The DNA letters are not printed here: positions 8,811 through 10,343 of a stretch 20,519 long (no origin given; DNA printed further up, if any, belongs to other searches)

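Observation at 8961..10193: Enolase-superfamily (MR/MLE) enzyme carrying a canonical Tat signal peptide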

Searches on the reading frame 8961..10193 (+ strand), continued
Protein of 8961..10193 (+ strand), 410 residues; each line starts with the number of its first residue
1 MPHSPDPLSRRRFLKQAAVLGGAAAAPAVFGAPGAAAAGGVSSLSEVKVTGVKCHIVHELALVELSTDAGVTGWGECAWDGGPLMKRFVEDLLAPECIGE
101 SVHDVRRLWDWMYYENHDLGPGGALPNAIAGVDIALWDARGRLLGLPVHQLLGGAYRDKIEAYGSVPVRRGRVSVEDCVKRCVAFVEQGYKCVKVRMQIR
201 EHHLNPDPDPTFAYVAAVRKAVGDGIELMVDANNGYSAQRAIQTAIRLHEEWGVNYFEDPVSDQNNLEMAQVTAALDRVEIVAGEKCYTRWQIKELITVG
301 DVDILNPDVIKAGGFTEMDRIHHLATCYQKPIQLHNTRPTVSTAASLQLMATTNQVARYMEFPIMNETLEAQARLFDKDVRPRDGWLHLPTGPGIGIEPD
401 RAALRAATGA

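Call 28: search_protein_families(library=ncbifam, alignment_id=A1, max_evalue=0.05)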
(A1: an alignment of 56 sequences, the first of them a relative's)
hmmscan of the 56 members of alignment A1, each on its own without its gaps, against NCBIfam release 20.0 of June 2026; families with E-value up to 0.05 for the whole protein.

A. member 1, P0001 (410 aa): 17 families
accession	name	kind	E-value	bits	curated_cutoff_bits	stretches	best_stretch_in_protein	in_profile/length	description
NF010624.0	PRK14017.1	equivalog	3.4e-56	191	311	1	48-406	2-359/382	galactonate dehydratase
NF040866.1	AraD_Arch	equivalog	4.1e-46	157.7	650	1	51-398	26-360/372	arabinonate dehydratase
NF040790.2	glucon_galact_dh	equivalog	7e-41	140.3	750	1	61-402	26-364/390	bifunctional D-gluconate/D-galactonate dehydratase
NF043051.1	ManoateDhtManD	equivalog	4.1e-39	134.5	550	2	61-199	18-152/403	D-mannonate dehydratase ManD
NF047820.1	TalGalacDh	equivalog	7.8e-39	133.6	500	1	44-400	20-357/371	L-talarate/galactarate dehydratase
NF011654.0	PRK15072.1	subfamily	5.4e-37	127.6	430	2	61-199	18-152/404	D-galactonate dehydratase family protein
TIGR02534.1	mucon_cyclo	subfamily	2.6e-31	109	334.95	1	58-404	27-362/368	muconate/chloromuconate family cycloisomerase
NF011968.0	PRK15440.1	equivalog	5.6e-31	107.8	393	1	62-401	61-385/395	L-rhamnonate dehydratase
NF043002.1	HProlDhtase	equivalog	1.8e-18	66.5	500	1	58-404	31-359/366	cis-3-hydroxy-L-proline dehydratase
NF041118.1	A_G_epim_Thtga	equivalog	1.7e-16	60.3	500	1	63-313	34-269/341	L-Ala-D/L-Glu epimerase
TIGR01928.1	menC_lowGC_arch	equivalog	8.8e-13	48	200.65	1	58-326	21-272/325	o-succinylbenzoate synthase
NF042940.1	racemase_DgcA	equivalog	9.2e-12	44.8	400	1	121-323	80-257/323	N-acetyl-D-Glu racemase DgcA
NF002782.0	PRK02901.1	equivalog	1.4e-10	40.7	288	1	179-385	93-286/328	o-succinylbenzoate synthase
TIGR01927.1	menC_gam_Gplu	equivalog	1.5e-05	24.4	130.55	1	187-323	122-248/307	o-succinylbenzoate synthase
TIGR03247.1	glucar-dehydr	equivalog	0.00063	18.6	828.7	0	217-407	218-405/441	glucarate dehydratase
TIGR01409.1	TAT_signal_seq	domain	0.0091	16.3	16.7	0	8-32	1-23/29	twin-arginine translocation signal domain-containing protein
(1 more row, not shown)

B. families by the number of members that match (of 56 scanned): 28 families (the first 25 are shown)
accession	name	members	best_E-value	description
NF010624.0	PRK14017.1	56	2.2e-71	galactonate dehydratase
NF040866.1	AraD_Arch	56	5.9e-59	arabinonate dehydratase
NF040790.2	glucon_galact_dh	56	1.1e-53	bifunctional D-gluconate/D-galactonate dehydratase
NF047820.1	TalGalacDh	56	1.9e-52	L-talarate/galactarate dehydratase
NF043051.1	ManoateDhtManD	56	2.3e-50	D-mannonate dehydratase ManD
NF011654.0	PRK15072.1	56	2e-47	D-galactonate dehydratase family protein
NF011968.0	PRK15440.1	56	2e-39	L-rhamnonate dehydratase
TIGR02534.1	mucon_cyclo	56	6.5e-35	muconate/chloromuconate family cycloisomerase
NF043002.1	HProlDhtase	56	9.2e-29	cis-3-hydroxy-L-proline dehydratase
NF041118.1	A_G_epim_Thtga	56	1.4e-20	L-Ala-D/L-Glu epimerase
TIGR01928.1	menC_lowGC_arch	56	2.5e-18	o-succinylbenzoate synthase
TIGR03247.1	glucar-dehydr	56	3.8e-12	glucarate dehydratase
NF042940.1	racemase_DgcA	55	3.5e-18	N-acetyl-D-Glu racemase DgcA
NF002782.0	PRK02901.1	55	9.3e-11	o-succinylbenzoate synthase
TIGR01927.1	menC_gam_Gplu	52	4.9e-11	o-succinylbenzoate synthase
TIGR01409.1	TAT_signal_seq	16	0.00035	twin-arginine translocation signal domain-containing protein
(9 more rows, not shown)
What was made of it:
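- On Galactonate dehydratase DgoD and other named acid-sugar dehydratases (NCBIfam equivalogs): The same holds for all 56 family members (call 28).
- On Tat (twin-arginine) signal peptides: 16 of 56 family members reach E <= 0.05 (call 28).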

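Call 35: search_protein_families(library=pfam, proteins=[L091:5864-7750:+, L093:5263-7989:+, L006:5443-8004:+, L013:11194-12231:+, L013:12218-13357:+, L013:14641-16965:+, L096:1997-3070:+, L096:5490-7004:+, L096:7026-9932:+, L096:4383-5483:+], max_evalue=0.001)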
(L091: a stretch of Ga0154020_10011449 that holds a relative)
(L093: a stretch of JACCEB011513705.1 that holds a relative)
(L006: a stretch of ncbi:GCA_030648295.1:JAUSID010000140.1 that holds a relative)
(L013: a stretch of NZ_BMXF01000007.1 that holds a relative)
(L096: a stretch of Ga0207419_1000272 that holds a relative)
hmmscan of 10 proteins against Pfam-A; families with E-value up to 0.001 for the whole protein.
L091:5864-7750:+ (628 aa): 4 families
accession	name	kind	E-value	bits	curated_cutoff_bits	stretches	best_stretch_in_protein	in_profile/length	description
PF02836.23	Glyco_hydro_2_C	-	3.4e-23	82.7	21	1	321-543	3-220/302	Glycosyl hydrolases family 2, TIM barrel domain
PF02837.24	Glyco_hydro_2_N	-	2.1e-13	51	28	1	43-222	3-169/169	Glycosyl hydrolases family 2, sugar binding domain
PF22666.2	Glyco_hydro_2_N2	-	3.4e-05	24.4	27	1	136-195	63-122/167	Glycosyl hydrolase 2 galactose-binding domain-like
PF00703.27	Glyco_hydro_2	-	0.00039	21.6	23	1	261-317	39-109/109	Glycosyl hydrolases family 2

L093:5263-7989:+ (908 aa): 0 families

L006:5443-8004:+ (853 aa): 0 families

L013:11194-12231:+ (345 aa): 0 families

L013:12218-13357:+ (379 aa): 37 families (the best 25 are shown)
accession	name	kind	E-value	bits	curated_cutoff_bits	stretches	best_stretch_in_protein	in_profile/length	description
PF25174.1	Beta-prop_THOC3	-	2.8e-40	138.5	305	2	60-317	4-250/272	THOC3 beta-propeller domain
PF00400.38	WD40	-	1.6e-27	95.2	27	2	102-128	13-39/39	WD domain, G-beta repeat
PF23414.1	Beta-prop_EML_2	-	2.6e-27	96.3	90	2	68-196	8-138/266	Echinoderm microtubule-associated protein second beta-propeller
PF24814.1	WD40_Prp19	-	2.3e-25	89.7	320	2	58-201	91-239/281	Prp19 WD40 domain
PF25173.1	Beta-prop_WDR3_1st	-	3.4e-22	79.5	154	1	232-342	22-135/184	WDR3 first beta-propeller domain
PF24805.1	EIF3I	-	1.5e-18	67.5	200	2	233-341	46-167/324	EIF3I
PF12894.13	ANAPC4_WD40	-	2.8e-17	63.2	22.9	1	144-191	41-89/91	Anaphase-promoting complex subunit 4 WD40 domain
PF25168.1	Beta-prop_WDR36-Utp21_2nd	-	6.8e-17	62.2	84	2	221-303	224-304/335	WDR36/Utp21 second beta-propeller domain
PF25175.1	Beta-prop_WDR5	-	2.6e-16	60.2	250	2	67-172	61-167/296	WDR5 beta-propeller domain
PF24807.1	WD40_CDC20-Fz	-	3.9e-16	59.6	200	2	86-203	34-156/292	CDC20/Fizzy WD40 domain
PF24780.1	WD40_MABP1-WDR62_1st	-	1.9e-15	57.5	496.3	2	58-154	38-138/328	MABP1/WDR62 first WD40 domain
PF24817.1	WD40_WDHD1_1st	-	9.4e-15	55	109.9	1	97-165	219-289/291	WDHD1 first WD40 domain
PF24796.1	WDR55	-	1.1e-14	54.6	200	1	56-202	51-199/296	WDR55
PF13570.13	Beta-prop_ACSF4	-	1.4e-13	51.4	133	2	70-200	18-150/329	Beta-alanine-activating enzyme, beta-propeller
PF25391.1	WD40_Gbeta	-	7.9e-13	48.5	150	2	61-196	187-326/340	G protein beta WD-40 repeat protein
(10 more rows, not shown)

L013:14641-16965:+ (774 aa): 0 families

L096:1997-3070:+ (357 aa): 0 families

L096:5490-7004:+ (504 aa): 2 families
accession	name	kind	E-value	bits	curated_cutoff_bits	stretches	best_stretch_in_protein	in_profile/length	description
PF02638.21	GHL10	-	7.3e-06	25.7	27.9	1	133-208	69-158/311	Glycosyl hydrolase-like 10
PF14871.12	GHL6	-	1.6e-05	25.6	35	1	114-209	29-129/132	Hypothetical glycosyl hydrolase 6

L096:7026-9932:+ (968 aa): 4 families
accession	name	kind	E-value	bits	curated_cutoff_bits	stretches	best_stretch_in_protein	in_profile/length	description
PF00331.26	Glyco_hydro_10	-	2.4e-37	129.3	22.1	1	97-351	34-304/311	Glycosyl hydrolase family 10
PF18962.6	Por_Secre_tail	-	9.9e-07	29.4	27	1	888-964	2-73/75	Secretion system C-terminal sorting domain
PF13860.13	FlgD_ig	-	7e-06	26.4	27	1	907-957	26-77/79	FlgD Ig-like domain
PF17957.7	Big_7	-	6.1e-05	24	24.1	0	515-584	1-70/70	Bacterial Ig domain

L096:4383-5483:+ (366 aa): 31 families (the best 25 are shown)
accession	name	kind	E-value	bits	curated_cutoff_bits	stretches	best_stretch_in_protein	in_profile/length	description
PF25174.1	Beta-prop_THOC3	-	4.5e-29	101.7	305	2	131-310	85-254/272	THOC3 beta-propeller domain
PF23414.1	Beta-prop_EML_2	-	1.3e-26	94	90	2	206-335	19-150/266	Echinoderm microtubule-associated protein second beta-propeller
PF24814.1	WD40_Prp19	-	1.7e-24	86.8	320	2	206-331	70-199/281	Prp19 WD40 domain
PF24807.1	WD40_CDC20-Fz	-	2.6e-22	79.9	200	2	94-255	135-292/292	CDC20/Fizzy WD40 domain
PF24817.1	WD40_WDHD1_1st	-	5.6e-22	78.7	109.9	2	218-333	118-246/291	WDHD1 first WD40 domain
PF00400.38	WD40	-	4.5e-19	68.5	27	0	127-162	3-39/39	WD domain, G-beta repeat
PF25173.1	Beta-prop_WDR3_1st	-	6.4e-18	65.5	154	1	86-256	22-183/184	WDR3 first beta-propeller domain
PF12894.13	ANAPC4_WD40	-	2.8e-15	56.7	22.9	0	132-165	36-69/91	Anaphase-promoting complex subunit 4 WD40 domain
PF24796.1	WDR55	-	8.4e-13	48.4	200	2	92-193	51-156/296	WDR55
PF08662.17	eIF2A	-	4.4e-12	46.7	20.5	2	232-326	63-160/194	Eukaryotic translation initiation factor eIF2A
PF23393.2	Beta-prop_WDR90_POC16_2nd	-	2.9e-11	43.5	60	0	98-175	40-119/291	WDR90/POC16, second beta-propeller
PF23389.1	Beta-prop_WDR19_1st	-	6.2e-11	42.3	27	1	104-188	8-95/325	WDR19 first beta-propeller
PF24782.2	WD40_MABP1-WDR62_2nd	-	1e-09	38.3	290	0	97-135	91-131/341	MABP1/WDR62 second WD40 domain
PF25172.1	Beta-prop_WDR3_2nd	-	1.4e-09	38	140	1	219-331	71-197/293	WDR3 second beta-propeller domain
PF25168.1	Beta-prop_WDR36-Utp21_2nd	-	1.5e-09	38.1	84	1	71-165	175-271/335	WDR36/Utp21 second beta-propeller domain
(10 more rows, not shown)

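Call 36: predict_structure(alignment_id=A1)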
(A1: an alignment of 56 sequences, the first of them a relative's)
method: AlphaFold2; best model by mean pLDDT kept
length: 410 residues; sequences in the alignment: 56
mean_pLDDT: 92.2   pTM: 0.87
mean pLDDT of the five models: 92.2, 91.6, 90.9, 90.8, 90.7
residues with pLDDT >= 90: 354; 70-90: 20; 50-70: 18; < 50: 18
segments of 3 or more residues with pLDDT < 50: 1-5, 27-39
pLDDT, mean of each block of 10 residues (from residue 1): 50 70 51 47 83 97 98 96 96 98 97 93 92 99 98 97 96 97 98 97 95 99 98 98 99 98 96 98 95 97 98 97 98 96 98 96 95 95 97 96 91
secondary structure, 60 per line:
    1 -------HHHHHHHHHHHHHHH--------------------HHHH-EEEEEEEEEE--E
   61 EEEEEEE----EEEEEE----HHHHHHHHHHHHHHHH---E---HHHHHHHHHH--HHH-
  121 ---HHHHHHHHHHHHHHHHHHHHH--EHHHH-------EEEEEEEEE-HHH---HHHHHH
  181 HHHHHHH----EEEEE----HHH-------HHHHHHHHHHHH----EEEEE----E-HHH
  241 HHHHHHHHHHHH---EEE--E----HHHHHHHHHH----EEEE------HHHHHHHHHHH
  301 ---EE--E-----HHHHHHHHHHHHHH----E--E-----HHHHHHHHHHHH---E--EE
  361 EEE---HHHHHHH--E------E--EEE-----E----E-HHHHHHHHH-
elements in order: H8-22 H43-46 E48-57 E60-67 E72-77 H82-97 H105-114 H124-144 H148-151 E159-167 H175-187 E192-196 H211-222 E227-231 H238-252 E256-258 H266-275 E280-283 H290-300 H314-327 H341-352 E359-363 H367-373 E386-388 H401-409
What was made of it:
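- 8961..9074 (+): Predicted Tat signal peptide, residues 1-38: n-region, twin-arginine motif, Ala/Gly-rich h-region, and an AAA|G cleavage site. The cleavage position is inferred, not tested. AF2 gives low pLDDT for residues 1-43 with a lone helix at 8-22 (call 36).
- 9075..10190 (+): Mature MR/MLE catalytic domain (capping domain plus modified TIM barrel). AF2 pLDDT above 90 from about residue 44 (call 36).
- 9540..9548 (+): β2 motif K194-V-R196, aligned with K164-x-K166 of mandelate racemase. The second Lys is replaced by an invariant Arg. Strand 192-196 in the model (call 36).
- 9651..9815 (+): Three metal-ligand codons: D231 (9651-9653), E258 (9732-9734), E285 (9813-9815), at the ends of β3, β4 and β5. 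Strand ends taken from the model (call 36).
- On Enolase superfamily, MR/MLE families (Pfam PF02746 + PF13378): AF2 pLDDT 92 (call 36). They sit at or just after strands 227-231, 256-258 and 280-283 of the model (call 36).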

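Call 38: fold_search(model_id=the predicted structure, library=pdb)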
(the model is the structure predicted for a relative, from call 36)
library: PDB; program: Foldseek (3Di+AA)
matches with E <= 10: 1843; with E <= 0.001: 717
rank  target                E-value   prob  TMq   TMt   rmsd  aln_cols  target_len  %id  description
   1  3sjn_A                2.1e-32  1.00  0.79  0.87   2.3       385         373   29  Crystal structure of enolase Spea_3858 (target EFI-500646) from Shewanella pealeana with magnesium bound (released 2011-07-06)
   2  4ggb                  3.5e-32  1.00  0.77  0.90   2.7       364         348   31  Crystal structure of a proposed galactarolactone cycloisomerase from agrobacterium tumefaciens, TARGET EFI-500704, WITH  (released 2012-08-29)
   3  4hpn                  4.2e-32  1.00  0.76  0.82   4.4       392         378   28  Crystal structure of a proposed galactarolactone cycloisomerase from Agrobacterium Tumefaciens, target EFI-500704, with  (released 2012-11-07)
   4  3n4e_A                5.3e-32  1.00  0.83  0.92   1.9       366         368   32  CRYSTAL STRUCTURE OF mandelate racemase/muconate lactonizing protein from Paracoccus denitrificans Pd1222 (released 2010-06-09)
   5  4dwd_A                7.6e-32  1.00  0.82  0.91   2.0       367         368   32  Crystal structure of mandelate racemase/muconate lactonizing protein from Paracoccus denitrificans PD1222 complexed wi (released 2012-03-14)
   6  5olc_A                2.1e-31  1.00  0.77  0.89   3.0       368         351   28  Crystal structure of the 3,6-anhydro-D-galactonate cycloisomerase from Zobellia galactanivorans (released 2017-12-06)
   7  4dwd_B                2.4e-31  1.00  0.83  0.91   1.8       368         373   32  Crystal structure of mandelate racemase/muconate lactonizing protein from Paracoccus denitrificans PD1222 complexed wi (released 2012-03-14)
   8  4e6m_A                2.4e-31  1.00  0.78  0.80   3.4       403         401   25  Crystal structure of Putative dehydratase protein from Salmonella enterica subsp. enterica serovar Typhimurium (Salmon (released 2012-04-04)
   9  3ozm_A                1.3e-30  1.00  0.78  0.83   3.2       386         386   29  Crystal structure of enolase superfamily member from Bordetella bronchiseptica complexed with Mg, m-Xylarate and L-Lyx (released 2011-09-28)
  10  3ozm_H                1.7e-30  1.00  0.78  0.84   2.9       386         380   30  Crystal structure of enolase superfamily member from Bordetella bronchiseptica complexed with Mg, m-Xylarate and L-Lyx (released 2011-09-28)
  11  3ozm_D                2.1e-30  1.00  0.78  0.84   2.8       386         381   30  Crystal structure of enolase superfamily member from Bordetella bronchiseptica complexed with Mg, m-Xylarate and L-Lyx (released 2011-09-28)
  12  3n4e_B                2.4e-30  1.00  0.82  0.91   2.0       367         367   32  CRYSTAL STRUCTURE OF mandelate racemase/muconate lactonizing protein from Paracoccus denitrificans Pd1222 (released 2010-06-09)
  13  3t9p_A                2.6e-30  1.00  0.80  0.89   2.5       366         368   29  Crystal structure of a putative mandelate racemase/muconate lactonizing enzyme family protein from Roseovarius (released 2011-08-17)
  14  3t8q_B                2.7e-30  1.00  0.81  0.90   2.3       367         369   28  Crystal structure of mandelate racemase/muconate lactonizing enzyme family protein from Hoeflea phototrophica (released 2011-08-17)
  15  2gl5_A                3.1e-30  1.00  0.78  0.80   3.4       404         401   25  Crystal Structure of Putative Dehydratase from Salmonella Thyphimurium (released 2006-04-18)
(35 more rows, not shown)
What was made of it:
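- On Enolase superfamily, MR/MLE families (Pfam PF02746 + PF13378): Foldseek TM 0.8-0.9 to many MR/MLE structures (call 38).
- Closest known: Galactarolactone cycloisomerase Gci, Agrobacterium tumefaciens. Same: Same two-domain fold (Foldseek E 3.5e-32, TM 0.77/0.90, 28-31% identity; call 38) and the same kind of Mg2+ site.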

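Call 46: find_encoding_contigs(protein=P0017, flank=10000, max_places=1)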
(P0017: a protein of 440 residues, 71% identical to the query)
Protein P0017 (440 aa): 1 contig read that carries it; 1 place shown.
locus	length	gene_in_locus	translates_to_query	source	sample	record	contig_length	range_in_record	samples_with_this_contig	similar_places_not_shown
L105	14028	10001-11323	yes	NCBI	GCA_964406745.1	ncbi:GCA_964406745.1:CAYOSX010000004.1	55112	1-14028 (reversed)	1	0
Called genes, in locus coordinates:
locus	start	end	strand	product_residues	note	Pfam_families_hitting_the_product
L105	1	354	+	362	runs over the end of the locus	PF01261:AP_endonuc_2, PF03786:UxuA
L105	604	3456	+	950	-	PF13620:CarboxypepD_reg, PF13715:CarbopepD_reg_2, PF07715:Plug, PF00593:TonB_dep_Rec_b-barrel, PF14905:OMP_b-brl_3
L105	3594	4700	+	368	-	PF00356:LacI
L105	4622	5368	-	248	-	PF00230:MIP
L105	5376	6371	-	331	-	PF02733:Dak1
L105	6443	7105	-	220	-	PF02734:Dak2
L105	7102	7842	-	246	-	PF00702:Hydrolase, PF13419:HAD_2, PF13242:Hydrolase_like (weak)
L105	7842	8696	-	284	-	PF01116:F_bP_aldolase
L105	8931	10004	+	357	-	PF00356:LacI, PF13377:Peripla_BP_3 (weak)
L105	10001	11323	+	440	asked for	PF02746:MR_MLE_N, PF13378:MR_MLE_C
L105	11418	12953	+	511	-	PF00939:Na_sulph_symp, PF03600:CitMHS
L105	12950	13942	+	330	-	PF01545:Cation_efflux, PF16916:ZT_dimer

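Call 48: search_protein_representatives(protein=window:8961-10193:+)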
Query: 410 residues. Proteins with E-value up to 0.001 (for the whole library): 16722; up to 1e-10: 5781; up to 1e-30: 399. The best 150 are listed.
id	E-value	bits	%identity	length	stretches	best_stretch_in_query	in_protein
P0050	1.0e-129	449.6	52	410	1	4-408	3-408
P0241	2.3e-97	343.1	45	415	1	13-406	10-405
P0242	1.6e-86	307.4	43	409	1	9-407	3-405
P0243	1.0e-85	304.7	39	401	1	10-398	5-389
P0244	1.3e-84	301.0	42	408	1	9-407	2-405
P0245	4.6e-82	292.7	42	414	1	9-405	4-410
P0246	2.0e-70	254.3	39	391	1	31-399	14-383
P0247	3.0e-67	243.9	38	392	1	31-406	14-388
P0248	9.3e-65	235.7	38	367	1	48-409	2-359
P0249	9.5e-63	229.1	38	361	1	48-405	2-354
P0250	3.3e-57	210.8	48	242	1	177-406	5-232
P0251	3.5e-57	210.8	36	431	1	9-402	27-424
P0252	1.6e-56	208.5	38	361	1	49-405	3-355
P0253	1.8e-56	208.4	39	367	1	68-404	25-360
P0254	1.4e-55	205.4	35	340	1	48-361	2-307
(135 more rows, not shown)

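Call 59: list_cluster_members(proteins=[P0001, P0020, P0111, P0054, P0121])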
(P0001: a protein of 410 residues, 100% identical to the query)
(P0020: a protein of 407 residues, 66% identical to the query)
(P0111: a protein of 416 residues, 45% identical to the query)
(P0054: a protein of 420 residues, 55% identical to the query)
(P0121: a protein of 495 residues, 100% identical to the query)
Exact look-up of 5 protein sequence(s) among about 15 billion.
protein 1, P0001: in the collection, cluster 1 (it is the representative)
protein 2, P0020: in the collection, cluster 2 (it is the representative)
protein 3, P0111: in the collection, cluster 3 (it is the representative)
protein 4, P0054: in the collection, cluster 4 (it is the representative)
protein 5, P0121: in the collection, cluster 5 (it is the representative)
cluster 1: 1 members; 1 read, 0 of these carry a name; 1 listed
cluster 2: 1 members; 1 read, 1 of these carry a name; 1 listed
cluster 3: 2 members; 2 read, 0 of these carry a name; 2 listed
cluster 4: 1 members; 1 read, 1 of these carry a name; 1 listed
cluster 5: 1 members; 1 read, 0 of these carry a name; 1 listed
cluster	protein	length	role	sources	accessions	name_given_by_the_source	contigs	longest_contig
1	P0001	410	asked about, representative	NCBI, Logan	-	-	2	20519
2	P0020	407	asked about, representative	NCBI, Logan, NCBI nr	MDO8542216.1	MAG: mandelate racemase/muconate lactonizing enzyme family protein [Opitutaceae bacterium] | mandelate racemase/muconate lactonizing enzyme family protein [Opitutaceae bacterium]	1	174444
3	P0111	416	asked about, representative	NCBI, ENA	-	-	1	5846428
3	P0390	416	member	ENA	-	-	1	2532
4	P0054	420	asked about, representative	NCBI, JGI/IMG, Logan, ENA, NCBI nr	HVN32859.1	MAG TPA: mandelate racemase/muconate lactonizing enzyme family protein ... | mandelate racemase/muconate lactonizing enzyme family protein [Thermoanaerobaculaceae ...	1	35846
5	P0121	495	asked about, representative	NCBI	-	-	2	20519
